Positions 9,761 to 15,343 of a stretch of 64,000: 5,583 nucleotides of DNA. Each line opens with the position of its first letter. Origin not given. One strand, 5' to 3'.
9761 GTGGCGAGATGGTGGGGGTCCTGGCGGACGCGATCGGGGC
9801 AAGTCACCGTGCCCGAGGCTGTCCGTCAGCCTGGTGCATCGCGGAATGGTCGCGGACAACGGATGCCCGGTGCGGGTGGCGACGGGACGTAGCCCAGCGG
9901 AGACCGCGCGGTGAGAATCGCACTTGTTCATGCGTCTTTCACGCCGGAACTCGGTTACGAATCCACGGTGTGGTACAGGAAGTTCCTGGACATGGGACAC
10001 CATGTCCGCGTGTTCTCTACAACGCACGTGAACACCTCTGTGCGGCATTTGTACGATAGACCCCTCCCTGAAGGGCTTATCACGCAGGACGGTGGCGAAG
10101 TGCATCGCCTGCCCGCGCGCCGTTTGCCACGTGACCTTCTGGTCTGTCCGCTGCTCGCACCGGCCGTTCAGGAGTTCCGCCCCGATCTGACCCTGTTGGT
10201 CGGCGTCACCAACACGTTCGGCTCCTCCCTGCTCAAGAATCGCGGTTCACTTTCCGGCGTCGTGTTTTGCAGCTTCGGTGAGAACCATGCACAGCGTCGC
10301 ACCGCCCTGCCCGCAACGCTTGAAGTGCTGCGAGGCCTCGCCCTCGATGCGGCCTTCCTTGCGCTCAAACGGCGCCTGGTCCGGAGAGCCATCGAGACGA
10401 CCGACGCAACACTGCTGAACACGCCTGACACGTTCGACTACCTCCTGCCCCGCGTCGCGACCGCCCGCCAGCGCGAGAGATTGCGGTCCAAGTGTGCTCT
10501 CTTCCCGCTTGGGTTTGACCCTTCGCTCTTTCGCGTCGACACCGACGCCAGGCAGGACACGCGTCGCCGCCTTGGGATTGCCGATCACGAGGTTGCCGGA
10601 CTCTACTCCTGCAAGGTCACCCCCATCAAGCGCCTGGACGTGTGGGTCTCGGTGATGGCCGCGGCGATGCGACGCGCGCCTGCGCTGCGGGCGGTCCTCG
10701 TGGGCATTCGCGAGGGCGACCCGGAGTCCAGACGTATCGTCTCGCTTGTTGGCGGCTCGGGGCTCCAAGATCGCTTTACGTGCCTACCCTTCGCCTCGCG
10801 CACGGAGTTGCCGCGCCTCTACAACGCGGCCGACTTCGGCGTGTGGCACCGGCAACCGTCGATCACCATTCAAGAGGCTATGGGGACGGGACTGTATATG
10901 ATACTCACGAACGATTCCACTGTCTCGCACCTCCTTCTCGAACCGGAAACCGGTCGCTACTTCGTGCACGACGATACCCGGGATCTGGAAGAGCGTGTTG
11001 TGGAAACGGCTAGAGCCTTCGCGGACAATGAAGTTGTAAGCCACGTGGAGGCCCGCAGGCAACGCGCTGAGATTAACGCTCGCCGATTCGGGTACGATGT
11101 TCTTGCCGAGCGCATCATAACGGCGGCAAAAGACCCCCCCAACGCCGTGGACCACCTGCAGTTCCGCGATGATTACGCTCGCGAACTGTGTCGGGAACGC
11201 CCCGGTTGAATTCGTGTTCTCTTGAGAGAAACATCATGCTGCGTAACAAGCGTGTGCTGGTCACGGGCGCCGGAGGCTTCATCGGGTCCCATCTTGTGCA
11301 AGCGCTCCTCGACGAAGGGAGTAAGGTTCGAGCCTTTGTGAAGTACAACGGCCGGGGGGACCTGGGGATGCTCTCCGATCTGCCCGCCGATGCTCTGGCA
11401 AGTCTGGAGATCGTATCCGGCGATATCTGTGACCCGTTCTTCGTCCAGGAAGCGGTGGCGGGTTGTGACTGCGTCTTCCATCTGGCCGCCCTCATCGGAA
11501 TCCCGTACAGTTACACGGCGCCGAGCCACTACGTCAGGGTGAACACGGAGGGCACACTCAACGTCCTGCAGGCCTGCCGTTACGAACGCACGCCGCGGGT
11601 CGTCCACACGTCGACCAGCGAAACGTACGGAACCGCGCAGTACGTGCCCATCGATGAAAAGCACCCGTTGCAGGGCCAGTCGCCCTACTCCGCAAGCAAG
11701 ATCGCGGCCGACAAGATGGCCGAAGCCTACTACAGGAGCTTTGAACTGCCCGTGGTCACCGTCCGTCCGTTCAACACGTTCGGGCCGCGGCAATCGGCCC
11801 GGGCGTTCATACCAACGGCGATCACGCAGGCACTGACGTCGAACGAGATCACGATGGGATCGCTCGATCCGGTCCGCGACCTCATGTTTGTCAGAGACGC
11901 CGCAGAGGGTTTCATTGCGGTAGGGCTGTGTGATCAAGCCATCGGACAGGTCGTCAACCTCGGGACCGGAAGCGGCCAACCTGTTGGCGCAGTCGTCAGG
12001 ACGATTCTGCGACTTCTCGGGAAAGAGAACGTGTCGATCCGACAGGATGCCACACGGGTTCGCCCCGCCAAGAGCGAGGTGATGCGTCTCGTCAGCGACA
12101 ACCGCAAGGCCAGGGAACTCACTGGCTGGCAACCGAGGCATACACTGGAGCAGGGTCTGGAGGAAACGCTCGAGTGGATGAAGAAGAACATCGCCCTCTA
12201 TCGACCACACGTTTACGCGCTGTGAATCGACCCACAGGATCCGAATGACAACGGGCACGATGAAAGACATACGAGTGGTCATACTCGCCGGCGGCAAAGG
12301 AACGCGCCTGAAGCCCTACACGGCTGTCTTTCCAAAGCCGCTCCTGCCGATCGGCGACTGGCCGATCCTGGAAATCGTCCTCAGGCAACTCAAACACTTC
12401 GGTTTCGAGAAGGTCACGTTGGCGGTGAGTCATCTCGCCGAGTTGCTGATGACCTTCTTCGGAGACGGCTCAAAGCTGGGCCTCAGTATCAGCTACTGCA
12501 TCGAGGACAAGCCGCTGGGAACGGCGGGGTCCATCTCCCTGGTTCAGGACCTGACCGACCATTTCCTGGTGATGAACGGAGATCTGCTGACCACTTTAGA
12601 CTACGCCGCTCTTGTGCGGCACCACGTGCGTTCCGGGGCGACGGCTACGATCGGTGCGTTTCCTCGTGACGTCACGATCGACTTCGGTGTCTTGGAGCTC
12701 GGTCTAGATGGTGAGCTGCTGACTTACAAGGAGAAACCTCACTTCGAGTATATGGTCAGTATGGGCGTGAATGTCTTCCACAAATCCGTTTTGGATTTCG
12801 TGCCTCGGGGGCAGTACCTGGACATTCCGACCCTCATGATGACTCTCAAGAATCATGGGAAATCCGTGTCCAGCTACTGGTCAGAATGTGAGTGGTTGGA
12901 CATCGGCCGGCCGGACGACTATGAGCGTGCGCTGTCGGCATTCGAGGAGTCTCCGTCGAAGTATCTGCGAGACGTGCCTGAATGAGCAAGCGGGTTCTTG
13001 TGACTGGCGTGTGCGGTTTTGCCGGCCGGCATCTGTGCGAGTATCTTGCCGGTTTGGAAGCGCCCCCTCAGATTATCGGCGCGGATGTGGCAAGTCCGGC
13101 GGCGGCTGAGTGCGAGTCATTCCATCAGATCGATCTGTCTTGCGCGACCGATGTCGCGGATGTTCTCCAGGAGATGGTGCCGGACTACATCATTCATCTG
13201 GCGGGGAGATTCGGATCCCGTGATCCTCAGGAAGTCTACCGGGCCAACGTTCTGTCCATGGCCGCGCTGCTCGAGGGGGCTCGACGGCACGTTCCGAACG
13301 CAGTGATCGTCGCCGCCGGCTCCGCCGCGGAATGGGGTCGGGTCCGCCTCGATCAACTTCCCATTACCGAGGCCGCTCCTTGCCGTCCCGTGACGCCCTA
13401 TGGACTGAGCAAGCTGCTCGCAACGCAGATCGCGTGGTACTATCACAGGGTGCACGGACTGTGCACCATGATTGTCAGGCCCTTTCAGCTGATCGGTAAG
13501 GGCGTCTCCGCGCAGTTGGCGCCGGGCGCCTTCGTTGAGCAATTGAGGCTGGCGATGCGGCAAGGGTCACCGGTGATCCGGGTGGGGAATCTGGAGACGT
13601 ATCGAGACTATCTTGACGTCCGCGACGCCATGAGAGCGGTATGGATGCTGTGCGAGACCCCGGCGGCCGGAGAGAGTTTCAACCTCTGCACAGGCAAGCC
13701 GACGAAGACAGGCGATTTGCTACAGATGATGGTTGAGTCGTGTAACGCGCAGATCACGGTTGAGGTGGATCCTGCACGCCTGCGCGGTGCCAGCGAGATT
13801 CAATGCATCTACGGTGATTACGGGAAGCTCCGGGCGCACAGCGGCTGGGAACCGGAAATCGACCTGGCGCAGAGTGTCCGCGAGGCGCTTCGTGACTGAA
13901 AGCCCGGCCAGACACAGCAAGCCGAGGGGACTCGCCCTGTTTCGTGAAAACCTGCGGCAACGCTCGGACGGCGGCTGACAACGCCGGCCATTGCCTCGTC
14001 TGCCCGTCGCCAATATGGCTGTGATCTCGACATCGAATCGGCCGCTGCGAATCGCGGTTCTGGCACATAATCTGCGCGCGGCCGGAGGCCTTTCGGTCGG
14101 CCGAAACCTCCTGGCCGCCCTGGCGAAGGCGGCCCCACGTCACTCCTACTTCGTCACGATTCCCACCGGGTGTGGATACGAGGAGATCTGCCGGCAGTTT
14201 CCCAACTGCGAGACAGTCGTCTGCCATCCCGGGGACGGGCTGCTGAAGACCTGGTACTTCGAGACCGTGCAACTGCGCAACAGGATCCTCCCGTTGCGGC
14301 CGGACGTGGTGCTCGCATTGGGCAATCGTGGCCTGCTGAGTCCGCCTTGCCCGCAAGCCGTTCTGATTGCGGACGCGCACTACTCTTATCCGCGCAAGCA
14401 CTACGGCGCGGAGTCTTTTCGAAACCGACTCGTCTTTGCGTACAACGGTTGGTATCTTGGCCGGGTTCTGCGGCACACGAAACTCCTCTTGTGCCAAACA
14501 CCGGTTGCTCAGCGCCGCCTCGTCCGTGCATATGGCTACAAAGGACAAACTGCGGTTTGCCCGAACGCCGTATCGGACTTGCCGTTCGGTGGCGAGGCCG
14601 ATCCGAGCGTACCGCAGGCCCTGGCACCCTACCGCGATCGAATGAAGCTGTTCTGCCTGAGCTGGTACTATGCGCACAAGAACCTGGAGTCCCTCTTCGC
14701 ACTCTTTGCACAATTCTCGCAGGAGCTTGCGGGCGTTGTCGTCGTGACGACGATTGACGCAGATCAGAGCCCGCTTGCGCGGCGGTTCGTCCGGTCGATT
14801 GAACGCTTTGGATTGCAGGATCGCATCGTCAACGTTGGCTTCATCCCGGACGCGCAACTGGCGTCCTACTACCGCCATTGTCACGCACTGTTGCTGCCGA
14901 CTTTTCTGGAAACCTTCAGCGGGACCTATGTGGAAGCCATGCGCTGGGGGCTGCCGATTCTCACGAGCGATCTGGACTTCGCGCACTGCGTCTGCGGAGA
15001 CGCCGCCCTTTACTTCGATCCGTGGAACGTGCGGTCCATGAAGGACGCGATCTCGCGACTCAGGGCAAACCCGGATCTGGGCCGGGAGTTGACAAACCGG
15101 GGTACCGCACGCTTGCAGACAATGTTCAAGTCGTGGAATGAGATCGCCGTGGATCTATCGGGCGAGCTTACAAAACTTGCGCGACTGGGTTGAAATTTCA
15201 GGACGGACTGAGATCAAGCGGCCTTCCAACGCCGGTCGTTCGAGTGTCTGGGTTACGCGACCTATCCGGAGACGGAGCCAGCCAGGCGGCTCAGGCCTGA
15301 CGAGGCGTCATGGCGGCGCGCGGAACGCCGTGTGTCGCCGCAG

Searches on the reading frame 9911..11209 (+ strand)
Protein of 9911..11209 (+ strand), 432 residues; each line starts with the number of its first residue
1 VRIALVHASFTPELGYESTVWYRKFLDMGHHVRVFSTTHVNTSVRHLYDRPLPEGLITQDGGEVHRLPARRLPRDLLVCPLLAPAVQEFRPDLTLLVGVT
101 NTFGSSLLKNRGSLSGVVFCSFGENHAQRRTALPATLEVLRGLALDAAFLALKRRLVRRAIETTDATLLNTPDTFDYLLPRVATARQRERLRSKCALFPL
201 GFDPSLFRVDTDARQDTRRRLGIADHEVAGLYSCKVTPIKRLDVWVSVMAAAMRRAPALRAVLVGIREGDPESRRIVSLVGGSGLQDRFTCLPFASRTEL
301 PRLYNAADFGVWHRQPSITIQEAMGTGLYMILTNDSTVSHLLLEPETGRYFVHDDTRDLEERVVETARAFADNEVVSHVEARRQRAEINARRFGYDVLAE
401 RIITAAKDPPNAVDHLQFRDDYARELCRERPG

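Call 5: search_protein_families(library=ncbifam, proteins=[window:9911-11209:+], max_evalue=0.001)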
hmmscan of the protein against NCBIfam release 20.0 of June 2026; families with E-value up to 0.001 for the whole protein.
window:9911-11209:+ (432 aa): 6 families
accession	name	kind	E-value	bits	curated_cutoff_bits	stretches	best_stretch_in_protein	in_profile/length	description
TIGR03449.1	mycothiol_MshA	equivalog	2.4e-07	30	462.5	1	161-309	162-306/406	D-inositol-3-phosphate glycosyltransferase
TIGR03088.1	stp2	hypoth_equivalog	3.9e-07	29.4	409.05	1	201-400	168-364/374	TIGR03088 family PEP-CTERM/XrtA system glycosyltransferase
TIGR04063.1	stp3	hypoth_equivalog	2.7e-06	26.6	442.05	1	192-373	179-364/397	TIGR04063 family PEP-CTERM/XrtA system glycosyltransferase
NF038295.1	EPS_HpsP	equivalog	1.6e-05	24.1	550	1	141-405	123-383/388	hormogonium polysaccharide biosynthesis glycosyltransferase HpsP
NF007640.0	PRK10307.1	subfamily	2.6e-05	23.3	276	1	145-311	143-307/411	WcaI family glycosyltransferase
TIGR04157.1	glyco_rSAM_CFB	subfamily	0.00053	19.1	400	1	197-348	197-345/406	TIGR04157 family glycosyltransferase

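Call 6: search_protein_families(library=pfam, proteins=[window:9911-11209:+], max_evalue=0.001)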
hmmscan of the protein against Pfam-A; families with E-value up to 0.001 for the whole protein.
window:9911-11209:+ (432 aa): 2 families
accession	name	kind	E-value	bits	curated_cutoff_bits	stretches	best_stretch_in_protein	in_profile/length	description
PF13692.12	Glyco_trans_1_4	-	5.5e-07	30.4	27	1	237-365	12-138/142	Glycosyl transferases group 1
PF00534.26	Glycos_transf_1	-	7.9e-07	29.2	26.4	1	215-363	3-152/172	Glycosyl transferases group 1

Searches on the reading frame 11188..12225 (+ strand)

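Call 5: search_protein_families(library=ncbifam, proteins=[window:11188-12225:+], max_evalue=0.001)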
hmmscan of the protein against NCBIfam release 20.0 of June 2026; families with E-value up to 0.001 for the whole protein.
window:11188-12225:+ (345 aa): 38 families (the best 25 are shown)
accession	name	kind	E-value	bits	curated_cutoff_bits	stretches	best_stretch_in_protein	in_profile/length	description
TIGR04180.1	EDH_00030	hypoth_equivalog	4e-127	423.3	475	1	23-318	1-296/297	NAD-dependent 4,6-dehydratase LegB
TIGR01181.1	dTDP_gluc_dehyt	equivalog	2.1e-51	174.9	365.1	1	22-339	1-319/321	dTDP-glucose 4,6-dehydratase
TIGR01179.1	galE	equivalog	1.9e-41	142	262.3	2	22-203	1-182/332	UDP-glucose 4-epimerase GalE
TIGR03466.1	HpnA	hypoth_equivalog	3.9e-32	111.4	367.65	1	22-243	2-214/327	hopanoid-associated sugar epimerase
NF007490.0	PRK10084.1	subfamily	6.1e-31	107.7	649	1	22-334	2-337/361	dTDP-glucose 4,6-dehydratase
TIGR02622.1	CDP_4_6_dhtase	equivalog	1.8e-30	106.3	278.45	1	19-334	3-333/352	CDP-glucose 4,6-dehydratase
NF007582.0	PRK10217.1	equivalog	2.7e-30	105.7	698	1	21-339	2-339/355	dTDP-glucose 4,6-dehydratase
NF042423.1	oxyalk_red_Shew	equivalog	8e-28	97.5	580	1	17-244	5-219/331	2-alkyl-3-oxoalkanoate reductase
TIGR01472.1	gmd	equivalog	1.7e-22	80.1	415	1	22-327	2-334/342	GDP-mannose 4,6-dehydratase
NF042422.1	oxyalk_red_OleD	equivalog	3e-22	79.4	580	1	22-278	2-251/329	2-alkyl-3-oxoalkanoate reductase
NF011728.1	PRK15181.1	equivalog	1.1e-21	77.2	760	1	13-337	8-344/348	Vi polysaccharide biosynthesis UDP-N-acetylglucosaminuronic acid C-4 epimerase TviC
NF007956.0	PRK10675.1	subfamily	1.9e-21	76.6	394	2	22-203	2-186/338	UDP-glucose 4-epimerase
NF043036.1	ErythonDh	equivalog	2.5e-20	72.9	325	1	22-220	2-206/321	D-erythronate dehydrogenase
NF047922.1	GDPFucSynFcl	equivalog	2.3e-19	70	500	1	20-334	2-304/308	GDP-L-fucose synthase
TIGR02197.1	heptose_epim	equivalog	8.9e-18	64.5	274.6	1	23-333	1-315/316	ADP-glyceromanno-heptose 6-epimerase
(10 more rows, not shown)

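Call 6: search_protein_families(library=pfam, proteins=[window:11188-12225:+], max_evalue=0.001)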
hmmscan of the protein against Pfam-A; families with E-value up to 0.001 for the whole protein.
window:11188-12225:+ (345 aa): 9 families
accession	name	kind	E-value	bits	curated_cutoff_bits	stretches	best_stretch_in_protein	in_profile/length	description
PF16363.11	GDP_Man_Dehyd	-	2.2e-66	225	27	1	24-327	1-332/332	GDP-mannose 4,6 dehydratase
PF01370.27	Epimerase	-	8.7e-56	189.5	20.9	1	23-259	1-240/240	NAD dependent epimerase/dehydratase family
PF01073.25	3Beta_HSD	-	9e-24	84.4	22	1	24-219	1-200/280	3-beta hydroxysteroid dehydrogenase/isomerase family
PF07993.18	NAD_binding_4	-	4.9e-17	62.4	20.1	1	25-199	1-209/258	Male sterility protein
PF02719.21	Polysacc_synt_2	-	8.3e-16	58.4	20.2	1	23-303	1-275/293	Polysaccharide biosynthesis protein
PF13460.12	NAD_binding_10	-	1.8e-12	47.9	27.2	1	27-195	1-144/184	NAD(P)H-binding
PF04321.23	RmlD_sub_bind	-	2.3e-08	33.9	27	1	22-181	2-139/287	RmlD substrate binding domain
PF05368.20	NmrA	-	1.8e-07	31.5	27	1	20-99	2-76/298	NmrA-like family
PF00106.31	adh_short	-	2.2e-06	27.7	26.6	0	21-93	1-71/195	short chain dehydrogenase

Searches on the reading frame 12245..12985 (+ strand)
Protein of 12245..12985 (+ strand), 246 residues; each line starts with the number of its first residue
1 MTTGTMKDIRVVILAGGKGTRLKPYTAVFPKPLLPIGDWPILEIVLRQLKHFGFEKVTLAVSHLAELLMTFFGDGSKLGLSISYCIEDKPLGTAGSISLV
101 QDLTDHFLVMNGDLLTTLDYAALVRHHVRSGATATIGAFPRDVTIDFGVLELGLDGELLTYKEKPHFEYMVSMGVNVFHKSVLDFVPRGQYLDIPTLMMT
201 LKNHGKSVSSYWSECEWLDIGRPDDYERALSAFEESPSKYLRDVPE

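Call 5: search_protein_families(library=ncbifam, proteins=[window:12245-12985:+], max_evalue=0.001)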
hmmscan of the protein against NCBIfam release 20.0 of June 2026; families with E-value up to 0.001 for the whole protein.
window:12245-12985:+ (246 aa): 32 families (the best 25 are shown)
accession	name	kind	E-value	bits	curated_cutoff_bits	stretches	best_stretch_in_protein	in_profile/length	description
NF052502.1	man1P_GTase_Rv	exception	9.4e-45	153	440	1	11-229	3-226/352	mannose-1-phosphate guanylyltransferase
TIGR03992.1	Arch_glmU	subfamily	8.6e-33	113.8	292.1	1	10-226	2-220/393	bifunctional sugar-1-phosphate nucleotidylyltransferase/acetyltransferase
NF045761.1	NAMPUrTaseMurU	equivalog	9.1e-31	107.5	250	1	10-225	2-219/226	N-acetylmuramate alpha-1-phosphate uridylyltransferase MurU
NF049965.1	GlMnHpPGnyltfHddC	equivalog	6.3e-24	84.8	300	1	11-229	3-217/221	D-glycero-D-manno-heptose 1-phosphate guanosyltransferase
TIGR01208.1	rmlA_long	equivalog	9.6e-23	80.6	320.25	1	11-227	2-228/353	glucose-1-phosphate thymidylyltransferase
NF041313.1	UDPGP_AglF_Halo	equivalog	4e-22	78.8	400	1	11-229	3-230/234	UTP--glucose-1-phosphate uridylyltransferase AglF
TIGR01207.1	rmlA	equivalog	8.9e-18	64.4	360.65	1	12-189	3-192/286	glucose-1-phosphate thymidylyltransferase RfbA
NF041173.1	Sug_nt_acttase_Thmprot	equivalog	1.2e-17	64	600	1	10-225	2-219/405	bifunctional sugar-1-phosphate nucleotidylyltransferase/acetyltransferase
NF002772.0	PRK02862.1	equivalog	2.3e-16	59.5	537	1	101-166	113-180/429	glucose-1-phosphate adenylyltransferase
TIGR02623.1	G1P_cyt_trans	equivalog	2.6e-16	59.9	300.25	2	10-72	2-64/255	glucose-1-phosphate cytidylyltransferase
TIGR02091.1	glgC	equivalog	6.2e-16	58.4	424.9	2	104-221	113-247/364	glucose-1-phosphate adenylyltransferase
NF001947.0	PRK00725.1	subfamily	2.5e-14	52.9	470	2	103-183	129-220/426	glucose-1-phosphate adenylyltransferase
NF012024.0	PRK15480.1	equivalog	3.6e-14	52.6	588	1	6-182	1-183/292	glucose-1-phosphate thymidylyltransferase RfbA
NF003670.0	PRK05293.1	equivalog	1.7e-13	50.3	470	2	104-183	118-201/382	glucose-1-phosphate adenylyltransferase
NF002023.0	PRK00844.1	subfamily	3e-13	49.4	458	2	96-171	109-196/408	glucose-1-phosphate adenylyltransferase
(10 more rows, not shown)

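Call 6: search_protein_families(library=pfam, proteins=[window:12245-12985:+], max_evalue=0.001)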
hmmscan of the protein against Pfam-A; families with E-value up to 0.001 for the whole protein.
window:12245-12985:+ (246 aa): 2 families
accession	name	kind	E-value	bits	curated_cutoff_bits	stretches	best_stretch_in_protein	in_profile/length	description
PF00483.29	NTP_transferase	-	3.4e-37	128.8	21.2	1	11-233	2-242/245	Nucleotidyl transferase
PF12804.13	NTP_transf_3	-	1.9e-10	41.6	27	1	11-136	1-120/160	MobA-like NTP transferase domain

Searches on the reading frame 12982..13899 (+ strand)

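Call 5: search_protein_families(library=ncbifam, proteins=[window:12982-13899:+], max_evalue=0.001)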
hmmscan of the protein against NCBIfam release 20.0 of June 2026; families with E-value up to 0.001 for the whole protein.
window:12982-13899:+ (305 aa): 20 families
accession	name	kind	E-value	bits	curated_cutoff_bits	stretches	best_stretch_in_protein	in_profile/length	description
TIGR04180.1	EDH_00030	hypoth_equivalog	1.1e-24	87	475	1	5-293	1-296/297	NAD-dependent 4,6-dehydratase LegB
TIGR01179.1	galE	equivalog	7.3e-22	77.6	262.3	2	4-178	1-184/332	UDP-glucose 4-epimerase GalE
TIGR01181.1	dTDP_gluc_dehyt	equivalog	2.4e-21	76.1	365.1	1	4-303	1-308/321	dTDP-glucose 4,6-dehydratase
TIGR01472.1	gmd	equivalog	2.4e-12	46.7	415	1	47-303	58-335/342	GDP-mannose 4,6-dehydratase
NF007582.0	PRK10217.1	equivalog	6.4e-12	45.2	698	1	4-250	3-266/355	dTDP-glucose 4,6-dehydratase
TIGR02197.1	heptose_epim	equivalog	4.9e-10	39.1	274.6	1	5-301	1-308/316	ADP-glyceromanno-heptose 6-epimerase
NF011728.1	PRK15181.1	equivalog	4.3e-09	35.8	760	1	3-303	16-334/348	Vi polysaccharide biosynthesis UDP-N-acetylglucosaminuronic acid C-4 epimerase TviC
NF009092.0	PRK12428.1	subfamily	6.2e-09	35.9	242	1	2-111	5-114/261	coniferyl-alcohol dehydrogenase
NF007490.0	PRK10084.1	subfamily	1.4e-08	34.1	649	1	127-246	153-269/361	dTDP-glucose 4,6-dehydratase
TIGR02622.1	CDP_4_6_dhtase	equivalog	9.8e-08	31.5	278.45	1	2-110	4-125/352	CDP-glucose 4,6-dehydratase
NF005998.1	PRK08125.1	equivalog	2.4e-07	29.6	777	1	140-226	463-553/649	bifunctional UDP-4-amino-4-deoxy-L-arabinose formyltransferase/UDP-glucuronic acid oxidase ArnA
NF047922.1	GDPFucSynFcl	equivalog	3.6e-07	29.9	500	1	46-302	33-297/308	GDP-L-fucose synthase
NF007956.0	PRK10675.1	subfamily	2.1e-06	27.1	394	1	4-172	2-182/338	UDP-glucose 4-epimerase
TIGR03466.1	HpnA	hypoth_equivalog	3.2e-06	26.2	367.65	1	4-232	2-225/327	hopanoid-associated sugar epimerase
TIGR01746.1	Thioester-redct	subfamily_domain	3.4e-06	26.6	213.35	0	62-247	85-274/371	thioester reductase domain-containing protein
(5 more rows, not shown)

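Call 6: search_protein_families(library=pfam, proteins=[window:12982-13899:+], max_evalue=0.001)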
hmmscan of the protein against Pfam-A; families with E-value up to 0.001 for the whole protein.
window:12982-13899:+ (305 aa): 5 families
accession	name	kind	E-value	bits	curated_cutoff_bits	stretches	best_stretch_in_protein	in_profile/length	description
PF01370.27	Epimerase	-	4.5e-44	151.1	20.9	1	5-235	1-239/240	NAD dependent epimerase/dehydratase family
PF16363.11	GDP_Man_Dehyd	-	9.3e-39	134.2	27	1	6-301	1-331/332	GDP-mannose 4,6 dehydratase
PF01073.25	3Beta_HSD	-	0.00018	21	22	1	6-112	1-115/280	3-beta hydroxysteroid dehydrogenase/isomerase family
PF02719.21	Polysacc_synt_2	-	0.00021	21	20.2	0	134-259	132-252/293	Polysaccharide biosynthesis protein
PF07993.18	NAD_binding_4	-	0.00087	18.9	20.1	0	68-173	90-210/258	Male sterility protein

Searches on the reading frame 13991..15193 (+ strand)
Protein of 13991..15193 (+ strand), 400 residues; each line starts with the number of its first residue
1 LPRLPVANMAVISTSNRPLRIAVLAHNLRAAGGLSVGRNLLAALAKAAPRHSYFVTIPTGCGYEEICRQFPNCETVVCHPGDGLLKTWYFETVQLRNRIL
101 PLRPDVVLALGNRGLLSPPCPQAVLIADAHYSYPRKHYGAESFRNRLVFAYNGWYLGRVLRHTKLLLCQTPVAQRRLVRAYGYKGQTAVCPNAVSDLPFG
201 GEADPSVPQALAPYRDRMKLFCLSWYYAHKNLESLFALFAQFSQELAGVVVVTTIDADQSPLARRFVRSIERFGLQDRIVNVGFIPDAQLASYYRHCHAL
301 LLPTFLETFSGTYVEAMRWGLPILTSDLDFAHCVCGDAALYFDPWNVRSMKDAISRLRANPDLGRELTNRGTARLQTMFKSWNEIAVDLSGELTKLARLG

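Call 5: search_protein_families(library=ncbifam, proteins=[window:13991-15193:+], max_evalue=0.001)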
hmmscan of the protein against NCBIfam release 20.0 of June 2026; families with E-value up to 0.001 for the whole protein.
window:13991-15193:+ (400 aa): 7 families
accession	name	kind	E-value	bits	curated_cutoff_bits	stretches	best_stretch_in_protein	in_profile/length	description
TIGR04047.1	MSMEG_0565_glyc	hypoth_equivalog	4.3e-11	42.5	259.85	1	160-386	136-364/373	MSMEG_0565 family glycosyltransferase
NF041876.1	EPS_EpsE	equivalog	1.8e-08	34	400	1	217-381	214-382/389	exopolysaccharide biosynthesis GT4 family glycosyltransferase EpsE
NF038298.1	EPS_HpsO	equivalog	5e-08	32.1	575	1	175-377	158-369/388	hormogonium polysaccharide biosynthesis glycosyltransferase HpsO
NF038229.1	Glyco4_Geo_Pelo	equivalog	6.5e-05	22.1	400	1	261-385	205-326/338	GPMC system family 4 glycosyltransferase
NF049988.1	MGlcDAGSynMgs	equivalog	7.8e-05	22.2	400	1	230-327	226-320/398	alpha-monoglucosyldiacylglycerol synthase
TIGR03449.1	mycothiol_MshA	equivalog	0.00016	20.7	462.5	1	263-389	270-396/406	D-inositol-3-phosphate glycosyltransferase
NF038295.1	EPS_HpsP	equivalog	0.00043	19.4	550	1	180-387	171-378/388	hormogonium polysaccharide biosynthesis glycosyltransferase HpsP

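Call 6: search_protein_families(library=pfam, proteins=[window:13991-15193:+], max_evalue=0.001)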
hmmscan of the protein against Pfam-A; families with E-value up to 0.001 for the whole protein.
window:13991-15193:+ (400 aa): 3 families
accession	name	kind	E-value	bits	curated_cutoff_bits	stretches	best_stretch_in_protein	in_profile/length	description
PF00534.26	Glycos_transf_1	-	1.8e-14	54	26.4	1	215-372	13-170/172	Glycosyl transferases group 1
PF13692.12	Glyco_trans_1_4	-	9e-13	49.1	27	1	224-359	8-141/142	Glycosyl transferases group 1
PF13439.12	Glyco_transf_4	-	3.8e-06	27.5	28.5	1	42-194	9-166/170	Glycosyltransferase Family 4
